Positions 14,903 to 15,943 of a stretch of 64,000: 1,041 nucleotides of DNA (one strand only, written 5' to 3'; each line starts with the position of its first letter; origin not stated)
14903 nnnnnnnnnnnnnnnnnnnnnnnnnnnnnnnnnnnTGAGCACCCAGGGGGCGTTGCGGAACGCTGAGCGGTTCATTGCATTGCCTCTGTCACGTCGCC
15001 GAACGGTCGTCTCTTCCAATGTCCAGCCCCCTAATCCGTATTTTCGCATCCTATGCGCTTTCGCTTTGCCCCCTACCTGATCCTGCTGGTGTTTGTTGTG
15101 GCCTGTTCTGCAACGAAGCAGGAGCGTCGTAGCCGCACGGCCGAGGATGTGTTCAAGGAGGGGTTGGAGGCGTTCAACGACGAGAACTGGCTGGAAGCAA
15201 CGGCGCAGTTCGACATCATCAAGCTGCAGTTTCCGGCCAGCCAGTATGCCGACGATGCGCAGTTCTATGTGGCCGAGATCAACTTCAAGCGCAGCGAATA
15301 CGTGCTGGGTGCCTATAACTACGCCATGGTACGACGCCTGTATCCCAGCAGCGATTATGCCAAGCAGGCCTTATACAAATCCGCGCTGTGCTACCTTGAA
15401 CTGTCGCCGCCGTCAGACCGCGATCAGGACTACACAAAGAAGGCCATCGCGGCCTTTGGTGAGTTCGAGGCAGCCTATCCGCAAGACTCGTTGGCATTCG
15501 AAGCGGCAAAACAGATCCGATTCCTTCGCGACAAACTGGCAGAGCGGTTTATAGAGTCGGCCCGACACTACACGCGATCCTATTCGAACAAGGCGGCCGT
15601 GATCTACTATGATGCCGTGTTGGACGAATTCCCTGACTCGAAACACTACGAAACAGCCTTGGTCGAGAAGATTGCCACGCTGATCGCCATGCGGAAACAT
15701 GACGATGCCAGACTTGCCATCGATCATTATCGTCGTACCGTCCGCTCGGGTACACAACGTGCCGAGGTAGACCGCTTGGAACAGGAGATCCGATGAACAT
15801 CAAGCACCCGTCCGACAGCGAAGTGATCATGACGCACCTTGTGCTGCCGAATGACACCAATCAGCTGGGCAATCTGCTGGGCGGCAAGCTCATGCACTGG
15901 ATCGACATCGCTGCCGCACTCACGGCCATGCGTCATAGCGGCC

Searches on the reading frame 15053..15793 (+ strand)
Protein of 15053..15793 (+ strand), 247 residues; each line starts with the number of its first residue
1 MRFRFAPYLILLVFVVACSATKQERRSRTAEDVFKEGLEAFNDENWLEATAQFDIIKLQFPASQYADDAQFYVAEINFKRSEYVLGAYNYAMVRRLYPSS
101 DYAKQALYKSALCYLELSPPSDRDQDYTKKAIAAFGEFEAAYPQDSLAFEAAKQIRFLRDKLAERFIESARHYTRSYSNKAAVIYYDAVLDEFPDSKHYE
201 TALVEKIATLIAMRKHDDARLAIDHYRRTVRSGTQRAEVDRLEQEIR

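Call 111: search_protein_families(library=pfam, proteins=[window:15053-15793:+], max_evalue=0.01)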
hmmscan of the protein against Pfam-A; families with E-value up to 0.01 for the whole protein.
window:15053-15793:+ (247 aa): 4 families
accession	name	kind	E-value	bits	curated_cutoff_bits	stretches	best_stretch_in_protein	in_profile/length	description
PF13525.12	YfiO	-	5.6e-22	78.9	25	1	29-213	4-191/203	Outer membrane lipoprotein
PF13512.12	TPR_18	-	2.5e-07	31.4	21.9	1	25-154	5-144/145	Tetratricopeptide repeat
PF13174.12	TPR_6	-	3.8e-05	24.5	26.3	0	105-144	1-32/33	Tetratricopeptide repeat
PF13428.12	TPR_14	-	0.0058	17.6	23.5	0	170-202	8-40/44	Tetratricopeptide repeat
